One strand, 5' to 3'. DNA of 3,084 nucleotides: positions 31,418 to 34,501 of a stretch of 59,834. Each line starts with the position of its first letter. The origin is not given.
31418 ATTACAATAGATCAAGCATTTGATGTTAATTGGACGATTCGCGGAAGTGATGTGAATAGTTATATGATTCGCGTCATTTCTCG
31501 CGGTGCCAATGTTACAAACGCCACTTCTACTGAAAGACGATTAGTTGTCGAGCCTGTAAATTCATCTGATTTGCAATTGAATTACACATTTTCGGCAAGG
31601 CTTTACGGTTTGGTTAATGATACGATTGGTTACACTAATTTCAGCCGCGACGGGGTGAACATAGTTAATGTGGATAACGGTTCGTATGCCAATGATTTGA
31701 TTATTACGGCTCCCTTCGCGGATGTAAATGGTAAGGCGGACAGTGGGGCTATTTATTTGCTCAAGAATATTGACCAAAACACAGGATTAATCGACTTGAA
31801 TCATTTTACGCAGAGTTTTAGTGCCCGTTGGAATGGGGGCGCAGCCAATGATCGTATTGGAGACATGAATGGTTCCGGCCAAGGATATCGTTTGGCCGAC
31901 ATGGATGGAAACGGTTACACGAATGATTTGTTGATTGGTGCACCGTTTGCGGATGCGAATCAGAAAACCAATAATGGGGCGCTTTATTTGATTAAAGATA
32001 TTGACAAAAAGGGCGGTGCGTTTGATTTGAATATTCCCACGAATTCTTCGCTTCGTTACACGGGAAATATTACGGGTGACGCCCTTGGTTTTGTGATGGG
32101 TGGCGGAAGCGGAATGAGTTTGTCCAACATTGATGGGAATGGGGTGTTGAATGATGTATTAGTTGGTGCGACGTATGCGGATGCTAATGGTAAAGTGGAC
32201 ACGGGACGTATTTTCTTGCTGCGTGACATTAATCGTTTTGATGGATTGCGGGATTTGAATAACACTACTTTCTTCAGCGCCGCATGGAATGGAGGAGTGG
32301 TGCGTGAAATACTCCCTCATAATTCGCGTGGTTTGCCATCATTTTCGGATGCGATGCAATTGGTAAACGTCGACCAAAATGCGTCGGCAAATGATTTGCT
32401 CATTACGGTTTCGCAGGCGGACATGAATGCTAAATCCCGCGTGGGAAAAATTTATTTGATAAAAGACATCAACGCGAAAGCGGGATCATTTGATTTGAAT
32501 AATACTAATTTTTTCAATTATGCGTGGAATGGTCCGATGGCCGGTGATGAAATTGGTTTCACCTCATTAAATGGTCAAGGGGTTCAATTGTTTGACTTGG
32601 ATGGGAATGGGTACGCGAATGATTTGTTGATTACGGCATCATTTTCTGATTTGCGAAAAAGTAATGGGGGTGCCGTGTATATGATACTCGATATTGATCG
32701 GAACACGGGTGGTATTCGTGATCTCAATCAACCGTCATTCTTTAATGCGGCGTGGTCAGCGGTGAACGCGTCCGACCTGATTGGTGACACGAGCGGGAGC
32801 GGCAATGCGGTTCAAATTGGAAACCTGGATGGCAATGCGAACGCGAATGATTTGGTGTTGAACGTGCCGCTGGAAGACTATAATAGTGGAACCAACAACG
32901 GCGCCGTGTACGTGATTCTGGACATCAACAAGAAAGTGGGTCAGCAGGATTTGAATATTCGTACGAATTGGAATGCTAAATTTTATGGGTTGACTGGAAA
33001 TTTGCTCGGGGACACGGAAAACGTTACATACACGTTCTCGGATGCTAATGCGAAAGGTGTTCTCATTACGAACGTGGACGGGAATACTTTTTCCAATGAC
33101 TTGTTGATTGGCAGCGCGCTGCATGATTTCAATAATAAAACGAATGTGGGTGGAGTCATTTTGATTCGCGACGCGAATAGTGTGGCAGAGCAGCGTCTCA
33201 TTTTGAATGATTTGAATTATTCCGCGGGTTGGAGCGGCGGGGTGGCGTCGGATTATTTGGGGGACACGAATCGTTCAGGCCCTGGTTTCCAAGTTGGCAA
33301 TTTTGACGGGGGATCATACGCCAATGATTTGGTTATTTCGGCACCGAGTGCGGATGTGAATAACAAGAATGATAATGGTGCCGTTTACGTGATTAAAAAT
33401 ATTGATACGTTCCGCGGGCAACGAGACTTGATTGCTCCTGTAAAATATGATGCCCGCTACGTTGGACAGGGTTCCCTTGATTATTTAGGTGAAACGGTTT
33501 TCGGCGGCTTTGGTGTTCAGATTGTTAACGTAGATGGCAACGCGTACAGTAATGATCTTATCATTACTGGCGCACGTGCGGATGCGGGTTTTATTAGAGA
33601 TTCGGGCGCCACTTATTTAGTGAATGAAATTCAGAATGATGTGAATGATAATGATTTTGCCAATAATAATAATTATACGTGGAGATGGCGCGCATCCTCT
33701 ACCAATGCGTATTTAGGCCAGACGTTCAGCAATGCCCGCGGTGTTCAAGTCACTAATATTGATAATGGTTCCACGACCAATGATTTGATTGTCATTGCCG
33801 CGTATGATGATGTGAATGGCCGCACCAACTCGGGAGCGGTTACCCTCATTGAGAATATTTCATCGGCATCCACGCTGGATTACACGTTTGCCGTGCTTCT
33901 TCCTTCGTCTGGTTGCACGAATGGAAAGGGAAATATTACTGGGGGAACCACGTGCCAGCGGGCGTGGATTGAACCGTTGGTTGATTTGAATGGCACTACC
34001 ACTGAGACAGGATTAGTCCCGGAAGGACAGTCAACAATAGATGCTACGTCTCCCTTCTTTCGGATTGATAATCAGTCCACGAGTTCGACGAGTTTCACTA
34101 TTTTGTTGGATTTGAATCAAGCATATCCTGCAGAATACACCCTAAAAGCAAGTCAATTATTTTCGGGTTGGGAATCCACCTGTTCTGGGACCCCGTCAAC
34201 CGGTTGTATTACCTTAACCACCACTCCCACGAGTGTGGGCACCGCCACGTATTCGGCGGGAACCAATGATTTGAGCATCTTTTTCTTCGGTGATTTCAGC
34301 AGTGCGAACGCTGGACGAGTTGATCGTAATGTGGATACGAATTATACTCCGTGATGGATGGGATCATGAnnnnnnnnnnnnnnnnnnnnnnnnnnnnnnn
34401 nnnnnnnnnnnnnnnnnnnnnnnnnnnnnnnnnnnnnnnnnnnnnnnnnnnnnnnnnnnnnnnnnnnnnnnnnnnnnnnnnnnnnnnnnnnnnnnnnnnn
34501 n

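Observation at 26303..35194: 8-kb gene for a secreted 10+10-blade FG-GAP-like giant protein plus a downstream membrane partner: candidate cell-cell attachment system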

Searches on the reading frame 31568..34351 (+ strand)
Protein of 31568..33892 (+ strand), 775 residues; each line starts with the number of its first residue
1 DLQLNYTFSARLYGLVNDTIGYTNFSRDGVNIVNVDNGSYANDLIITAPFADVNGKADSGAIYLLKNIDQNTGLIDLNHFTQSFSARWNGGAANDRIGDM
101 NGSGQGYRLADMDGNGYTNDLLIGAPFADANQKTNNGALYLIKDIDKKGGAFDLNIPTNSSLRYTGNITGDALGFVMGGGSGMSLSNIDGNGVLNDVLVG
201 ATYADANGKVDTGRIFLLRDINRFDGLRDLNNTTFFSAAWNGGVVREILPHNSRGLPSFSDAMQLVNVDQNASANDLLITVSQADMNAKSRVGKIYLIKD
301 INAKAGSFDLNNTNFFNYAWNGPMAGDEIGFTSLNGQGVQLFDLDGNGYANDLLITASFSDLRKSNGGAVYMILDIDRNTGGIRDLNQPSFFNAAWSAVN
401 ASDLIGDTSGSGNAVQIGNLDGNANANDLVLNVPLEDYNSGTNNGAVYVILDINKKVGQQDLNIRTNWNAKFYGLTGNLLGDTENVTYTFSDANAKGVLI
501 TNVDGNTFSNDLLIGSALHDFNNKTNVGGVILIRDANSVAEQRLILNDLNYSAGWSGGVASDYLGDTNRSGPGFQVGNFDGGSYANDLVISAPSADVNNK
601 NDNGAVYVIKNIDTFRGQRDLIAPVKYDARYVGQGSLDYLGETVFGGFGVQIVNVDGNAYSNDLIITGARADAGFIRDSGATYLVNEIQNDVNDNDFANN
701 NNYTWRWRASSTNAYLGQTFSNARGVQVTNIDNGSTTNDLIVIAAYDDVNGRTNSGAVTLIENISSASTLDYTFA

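Call 27: search_solved_structures(query=window:31568-33892:+, max_evalue=0.01, show_alignments=1)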
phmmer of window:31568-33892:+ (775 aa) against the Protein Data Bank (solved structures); distinct sequences matched with E-value up to 0.01: 0.

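Call 60: find_homologous_proteins(query=A5, max_evalue=0.001)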
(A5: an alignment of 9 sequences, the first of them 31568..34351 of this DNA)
Query A5 (9 sequences) (928 aa, profile of the alignment): 33 proteins with E <= 0.001 among 8000 candidates.
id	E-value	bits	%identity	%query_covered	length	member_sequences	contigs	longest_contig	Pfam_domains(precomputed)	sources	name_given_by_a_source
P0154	0.0e+0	1499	46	100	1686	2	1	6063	PF01839.30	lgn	-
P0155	0.0e+0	1373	42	97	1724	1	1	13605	-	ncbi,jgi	jgi:hypothetical protein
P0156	0.0e+0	1234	38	83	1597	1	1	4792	PF01835.26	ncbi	ncbi:MAG: hypothetical protein AABX02_03925, partial [archaeon]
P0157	0.0e+0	1053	37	88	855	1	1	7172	-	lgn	-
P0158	0.0e+0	1051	41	97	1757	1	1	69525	PF01839.30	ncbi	-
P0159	0.0e+0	1044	42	99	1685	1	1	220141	PF01839.30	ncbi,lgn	-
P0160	0.0e+0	1037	43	97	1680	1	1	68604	-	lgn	-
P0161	6.5e-292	989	38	97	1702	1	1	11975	-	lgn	-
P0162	5.7e-286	969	38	100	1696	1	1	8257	-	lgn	-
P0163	1.3e-249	849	37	96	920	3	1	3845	-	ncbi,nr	ncbi:MAG: hypothetical protein U1C71_05070, partial [archaeon]|nr:hypothetical protein [archaeon]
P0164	1.7e-249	848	39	97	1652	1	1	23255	-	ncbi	-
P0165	3.2e-231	788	36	80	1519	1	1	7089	-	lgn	-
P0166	5.2e-230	784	38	81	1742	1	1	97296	-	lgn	-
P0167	1.2e-223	763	34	99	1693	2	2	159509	-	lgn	-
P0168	2.5e-222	758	40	81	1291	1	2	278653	-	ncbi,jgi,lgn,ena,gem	-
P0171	4.2e-186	639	32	82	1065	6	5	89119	-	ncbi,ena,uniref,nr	ncbi:MAG: trypsin inhibitor-like cysteine-rich domain-containing protein [Candidatus Diapherotrites 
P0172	1.9e-183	630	35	80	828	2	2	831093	-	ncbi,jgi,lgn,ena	-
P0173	6.5e-174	598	34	83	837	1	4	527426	PF01839.30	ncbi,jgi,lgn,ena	-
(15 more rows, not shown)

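Call 61: find_encoding_contigs(protein=P0159, flank=6000, max_places=2)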
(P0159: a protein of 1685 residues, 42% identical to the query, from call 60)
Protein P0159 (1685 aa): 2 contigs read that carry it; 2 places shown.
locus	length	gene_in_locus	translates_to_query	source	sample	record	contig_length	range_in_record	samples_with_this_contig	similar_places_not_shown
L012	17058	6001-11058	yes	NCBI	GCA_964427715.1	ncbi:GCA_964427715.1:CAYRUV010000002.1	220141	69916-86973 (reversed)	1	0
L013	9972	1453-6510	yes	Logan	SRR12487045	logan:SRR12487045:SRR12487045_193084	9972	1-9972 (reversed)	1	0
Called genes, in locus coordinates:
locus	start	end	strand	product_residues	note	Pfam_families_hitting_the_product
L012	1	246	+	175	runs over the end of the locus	PF27746:Small_heat_shock_put (weak), PF00011:HSP20, PF17886:ArsA_HSP20 (weak)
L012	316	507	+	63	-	PF04024:PspC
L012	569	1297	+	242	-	PF00005:ABC_tran, PF02463:SMC_N (weak), PF13555:AAA_29, PF13304:AAA_21 (faint)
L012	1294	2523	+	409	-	PF07705:CARDB (faint)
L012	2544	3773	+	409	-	PF12704:MacB_PCD, PF02687:FtsX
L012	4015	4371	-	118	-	PF00856:SET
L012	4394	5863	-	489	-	PF01336:tRNA_anti-codon, PF00152:tRNA-synt_2, PF01409:tRNA-synt_2d (faint)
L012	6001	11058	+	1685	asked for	PF01839:FG-GAP (faint)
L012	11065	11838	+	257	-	-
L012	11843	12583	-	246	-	PF06745:ATPase, PF13481:AAA_25, PF23442:DUF7125 (faint)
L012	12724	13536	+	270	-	PF13462:Thioredoxin_4, PF01323:DSBA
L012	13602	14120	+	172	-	-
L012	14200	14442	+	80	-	PF00462:Glutaredoxin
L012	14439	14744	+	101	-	-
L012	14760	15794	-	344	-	PF02127:Peptidase_M18 (faint), PF05343:Peptidase_M42, PF04389:Peptidase_M28 (weak), PF01546:Peptidase_M20 (weak)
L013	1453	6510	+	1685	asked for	PF01839:FG-GAP (faint)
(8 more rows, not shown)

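Call 62: find_encoding_contigs(protein=P0167, flank=6000, max_places=2)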
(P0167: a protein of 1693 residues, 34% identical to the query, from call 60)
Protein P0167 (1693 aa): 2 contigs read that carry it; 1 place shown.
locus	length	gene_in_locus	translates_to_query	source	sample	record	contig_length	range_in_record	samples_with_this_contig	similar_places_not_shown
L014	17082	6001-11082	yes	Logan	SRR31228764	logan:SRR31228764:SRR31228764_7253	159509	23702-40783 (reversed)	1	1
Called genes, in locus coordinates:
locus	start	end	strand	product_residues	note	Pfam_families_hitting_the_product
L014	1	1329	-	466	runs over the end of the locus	PF00293:NUDIX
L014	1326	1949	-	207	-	PF00702:Hydrolase, PF13419:HAD_2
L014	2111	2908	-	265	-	PF06182:ABC2_membrane_6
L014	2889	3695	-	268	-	PF06182:ABC2_membrane_6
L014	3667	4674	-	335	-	PF00005:ABC_tran, PF13304:AAA_21 (weak), PF13732:DrrA1-3_C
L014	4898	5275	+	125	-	PF12802:MarR_2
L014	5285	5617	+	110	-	-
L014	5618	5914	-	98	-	-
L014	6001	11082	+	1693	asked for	-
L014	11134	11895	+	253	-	-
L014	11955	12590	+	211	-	-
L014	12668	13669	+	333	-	-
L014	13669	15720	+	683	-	-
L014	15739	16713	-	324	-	PF01728:FtsJ, PF13649:Methyltransf_25 (weak)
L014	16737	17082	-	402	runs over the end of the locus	PF00155:Aminotran_1_2, PF00266:Aminotran_5 (faint), PF01041:DegT_DnrJ_EryC1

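Call 63: find_encoding_contigs(protein=P0172, flank=6000, max_places=2)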
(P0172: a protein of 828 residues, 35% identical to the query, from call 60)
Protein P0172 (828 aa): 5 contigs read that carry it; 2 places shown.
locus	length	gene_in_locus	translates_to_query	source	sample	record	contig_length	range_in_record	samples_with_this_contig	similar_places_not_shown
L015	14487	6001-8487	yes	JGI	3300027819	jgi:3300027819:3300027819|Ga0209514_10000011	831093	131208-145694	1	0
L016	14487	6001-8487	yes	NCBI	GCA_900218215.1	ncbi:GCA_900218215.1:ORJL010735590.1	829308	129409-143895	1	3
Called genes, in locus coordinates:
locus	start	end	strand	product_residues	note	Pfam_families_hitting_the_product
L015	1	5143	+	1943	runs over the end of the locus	-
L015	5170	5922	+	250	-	-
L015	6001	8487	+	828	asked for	-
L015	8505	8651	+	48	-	-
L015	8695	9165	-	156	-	PF02643:DUF192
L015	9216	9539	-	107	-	PF01638:HxlR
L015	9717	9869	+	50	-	-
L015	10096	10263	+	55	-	-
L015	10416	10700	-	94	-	PF21473:OB_Ssb-like, PF01336:tRNA_anti-codon (weak)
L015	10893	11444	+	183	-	PF01862:PvlArgDC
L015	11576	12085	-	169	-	PF13482:RNase_H_2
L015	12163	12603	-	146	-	-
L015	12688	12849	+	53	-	-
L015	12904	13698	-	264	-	-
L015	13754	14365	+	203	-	PF00961:LAGLIDADG_1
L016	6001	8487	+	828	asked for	-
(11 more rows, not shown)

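Call 105: find_encoding_contigs(protein=P0168, flank=5000, max_places=1)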
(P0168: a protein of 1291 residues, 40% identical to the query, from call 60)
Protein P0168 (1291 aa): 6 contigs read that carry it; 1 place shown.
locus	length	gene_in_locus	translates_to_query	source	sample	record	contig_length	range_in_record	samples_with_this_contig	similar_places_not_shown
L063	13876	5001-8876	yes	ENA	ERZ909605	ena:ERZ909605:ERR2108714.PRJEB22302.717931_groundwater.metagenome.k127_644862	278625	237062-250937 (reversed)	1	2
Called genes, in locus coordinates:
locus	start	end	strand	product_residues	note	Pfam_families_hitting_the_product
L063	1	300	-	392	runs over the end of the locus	PF00155:Aminotran_1_2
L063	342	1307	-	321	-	PF01073:3Beta_HSD, PF01370:Epimerase, PF02719:Polysacc_synt_2, PF04321:RmlD_sub_bind, PF13460:NAD_binding_10, PF16363:GDP_Man_Dehyd, PF07993:NAD_binding_4 (weak)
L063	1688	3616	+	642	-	PF13948:DUF4215 (faint)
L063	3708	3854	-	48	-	-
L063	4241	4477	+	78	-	PF04014:MazE_antitoxin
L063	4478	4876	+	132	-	PF01850:PIN (weak), PF13470:PIN_3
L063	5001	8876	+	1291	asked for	-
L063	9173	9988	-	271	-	PF03848:TehB, PF13489:Methyltransf_23 (weak), PF01135:PCMT (weak), PF01209:Ubie_methyltran, PF13847:Methyltransf_31, PF08241:Methyltransf_11, PF08242:Methyltransf_12, PF13649:Methyltransf_25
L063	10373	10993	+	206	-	PF02589:LUD_dom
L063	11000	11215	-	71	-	-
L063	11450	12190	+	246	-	PF13481:AAA_25, PF03796:DnaB_C (weak), PF06745:ATPase, PF23442:DUF7125 (faint)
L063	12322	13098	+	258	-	PF00730:HhH-GPD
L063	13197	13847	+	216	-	-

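Call 106: find_encoding_contigs(protein=P0171, flank=5000, max_places=1)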
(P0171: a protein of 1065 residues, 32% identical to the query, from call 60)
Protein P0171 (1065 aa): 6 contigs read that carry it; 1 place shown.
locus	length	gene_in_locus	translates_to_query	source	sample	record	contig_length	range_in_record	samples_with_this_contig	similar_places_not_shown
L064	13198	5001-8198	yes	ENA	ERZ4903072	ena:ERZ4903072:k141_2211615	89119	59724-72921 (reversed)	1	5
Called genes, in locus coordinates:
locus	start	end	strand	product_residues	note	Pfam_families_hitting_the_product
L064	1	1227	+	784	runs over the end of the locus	PF05048:NosD (faint), PF13229:Beta_helix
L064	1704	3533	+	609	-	PF01411:tRNA-synt_2c, PF07973:tRNA_SAD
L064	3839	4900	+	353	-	PF00091:Tubulin, PF12327:FtsZ_C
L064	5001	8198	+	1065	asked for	-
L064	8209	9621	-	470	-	PF02163:Peptidase_M50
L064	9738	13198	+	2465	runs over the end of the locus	-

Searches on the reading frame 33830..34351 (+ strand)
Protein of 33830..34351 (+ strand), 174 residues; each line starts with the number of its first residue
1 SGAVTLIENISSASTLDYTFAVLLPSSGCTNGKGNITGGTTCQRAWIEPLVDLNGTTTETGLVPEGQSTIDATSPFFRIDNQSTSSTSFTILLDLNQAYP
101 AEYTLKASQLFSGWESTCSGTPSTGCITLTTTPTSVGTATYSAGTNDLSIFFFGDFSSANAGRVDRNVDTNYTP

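Call 68: search_solved_structures(query=A4, max_evalue=10)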
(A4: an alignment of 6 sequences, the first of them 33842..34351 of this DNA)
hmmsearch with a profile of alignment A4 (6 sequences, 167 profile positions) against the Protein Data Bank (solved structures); distinct sequences matched with E-value up to 10: 2.
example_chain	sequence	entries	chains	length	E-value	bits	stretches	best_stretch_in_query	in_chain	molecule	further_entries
6hm4_A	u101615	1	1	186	0.69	13.1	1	99-150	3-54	S-M checkpoint control protein rad4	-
4bmc_A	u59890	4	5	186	0.69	13.1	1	99-150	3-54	S-M CHECKPOINT CONTROL PROTEIN RAD4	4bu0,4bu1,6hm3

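Call 87: predict_structure(alignment_id=A7)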
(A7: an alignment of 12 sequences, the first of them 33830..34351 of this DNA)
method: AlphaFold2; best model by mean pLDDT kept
length: 174 residues; sequences in the alignment: 12
mean_pLDDT: 50.1   pTM: 0.53
mean pLDDT of the five models: 50.1, 48.5, 46.9, 45.9, 40.3
residues with pLDDT >= 90: 0; 70-90: 34; 50-70: 40; < 50: 100
segments of 3 or more residues with pLDDT < 50: 1-70, 87-99, 160-174
pLDDT, mean of each block of 10 residues (from residue 1): 30 32 34 38 32 38 42 60 50 46 73 80 83 64 57 63 36 27
secondary structure, 60 per line:
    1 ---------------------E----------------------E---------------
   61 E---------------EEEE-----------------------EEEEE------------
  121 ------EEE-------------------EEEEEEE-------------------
elements in order: E77-80 E104-108 E127-129 E149-155

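Call 111: fold_search(model_id=the predicted structure, library=pdb)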
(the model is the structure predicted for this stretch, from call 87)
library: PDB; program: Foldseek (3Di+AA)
matches with E <= 10: 8; with E <= 0.001: 0
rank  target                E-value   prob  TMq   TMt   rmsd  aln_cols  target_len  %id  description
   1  7qg9_L                6.4e+00  0.01  0.08  0.10  15.1        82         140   13  Tail tip of siphophage T5 : common core proteins (released 2022-12-21)
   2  7y21_B                7.2e+00  0.00  0.10  0.03  17.5       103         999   16  S-ECD (Omicron BA.5) in complex with PD of ACE2 (released 2023-08-09)
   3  7y21_A                7.7e+00  0.00  0.10  0.03  17.5       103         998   16  S-ECD (Omicron BA.5) in complex with PD of ACE2 (released 2023-08-09)
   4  7xiw_A                7.7e+00  0.00  0.09  0.03  18.0        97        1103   12  SARS-CoV-2 Omicron BA.2 variant spike (state 1) (released 2022-07-13)
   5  4qfu_D                8.7e+00  0.01  0.18  0.09  11.3       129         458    8  Crystal structure of a glycoside hydrolase family 5 (BVU_2644) from Bacteroides vulgatus ATCC 8482 at 1.90 A resolutio (released 2014-07-02)
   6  8xn3_B                9.2e+00  0.01  0.10  0.09  15.7        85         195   16  SARS-CoV-2 Omicron HV.1 RBD in complex with human ACE2 (local refinement from the spike protein) (released 2024-07-03)
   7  7sxv_A                9.2e+00  0.01  0.11  0.03  15.5        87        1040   10  Cryo-EM structure of the SARS-CoV-2 D614G,N501Y,E484K,K417N mutant spike protein ectodomain (released 2021-12-29)
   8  4qfu_A                9.8e+00  0.01  0.18  0.09  11.3       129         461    8  Crystal structure of a glycoside hydrolase family 5 (BVU_2644) from Bacteroides vulgatus ATCC 8482 at 1.90 A resolutio (released 2014-07-02)
